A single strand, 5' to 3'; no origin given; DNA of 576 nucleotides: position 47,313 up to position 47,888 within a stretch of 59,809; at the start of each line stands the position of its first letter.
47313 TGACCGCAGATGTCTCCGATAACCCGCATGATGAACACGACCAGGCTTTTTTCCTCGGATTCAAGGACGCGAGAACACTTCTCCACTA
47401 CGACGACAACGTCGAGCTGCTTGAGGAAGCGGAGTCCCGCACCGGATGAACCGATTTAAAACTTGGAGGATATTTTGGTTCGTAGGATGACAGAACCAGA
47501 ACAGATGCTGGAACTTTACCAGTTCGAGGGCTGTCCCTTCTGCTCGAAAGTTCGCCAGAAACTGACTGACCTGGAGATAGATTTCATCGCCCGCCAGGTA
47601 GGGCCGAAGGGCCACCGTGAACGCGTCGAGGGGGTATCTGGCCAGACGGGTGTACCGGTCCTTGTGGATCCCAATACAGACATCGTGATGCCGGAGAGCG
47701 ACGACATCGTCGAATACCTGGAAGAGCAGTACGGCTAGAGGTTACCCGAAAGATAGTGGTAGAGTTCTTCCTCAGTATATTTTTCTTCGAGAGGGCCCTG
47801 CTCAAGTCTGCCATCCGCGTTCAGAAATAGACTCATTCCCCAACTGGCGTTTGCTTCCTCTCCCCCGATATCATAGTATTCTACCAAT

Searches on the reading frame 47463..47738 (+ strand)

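Call 56: search_protein_families(library=pfam, proteins=[window:47463-47738:+], max_evalue=0.001)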
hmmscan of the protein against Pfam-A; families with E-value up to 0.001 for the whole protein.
window:47463-47738:+ (91 aa): 3 families
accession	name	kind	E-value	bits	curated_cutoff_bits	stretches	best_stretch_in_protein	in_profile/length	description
PF13417.12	GST_N_3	-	2.7e-16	60.1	22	1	18-91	1-72/75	Glutathione S-transferase, N-terminal domain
PF13409.12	GST_N_2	-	1.9e-11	44.8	25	1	24-89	2-70/70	Glutathione S-transferase, N-terminal domain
PF00462.30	Glutaredoxin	-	7.4e-10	39.3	22.9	1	17-68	2-54/60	Glutaredoxin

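Call 63: search_protein_families(library=ncbifam, proteins=[window:47463-47738:+], max_evalue=0.00001)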
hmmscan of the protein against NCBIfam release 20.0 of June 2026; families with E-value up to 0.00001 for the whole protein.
window:47463-47738:+ (91 aa): 5 families
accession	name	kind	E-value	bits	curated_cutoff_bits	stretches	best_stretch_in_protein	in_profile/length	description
NF007702.0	PRK10387.1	equivalog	4.1e-09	36.5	133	1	17-89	2-72/215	glutaredoxin 2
TIGR02196.1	GlrX_YruB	hypoth_equivalog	1.9e-08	34.7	88.55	1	15-68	1-55/74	glutaredoxin-like protein, YruB-family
TIGR02182.1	GRXB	equivalog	2.5e-07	30.7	186.65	1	17-90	1-72/209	GrxB family glutaredoxin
NF041212.1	Uxx_star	subfamily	1.8e-06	28.1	66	1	17-70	2-57/70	Uxx-star family glutaredoxin-like (seleno)protein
TIGR02190.1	GlrX-dom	hypoth_equivalog_domain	5.7e-06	26.2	99.3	1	17-66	11-60/79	glutaredoxin-family domain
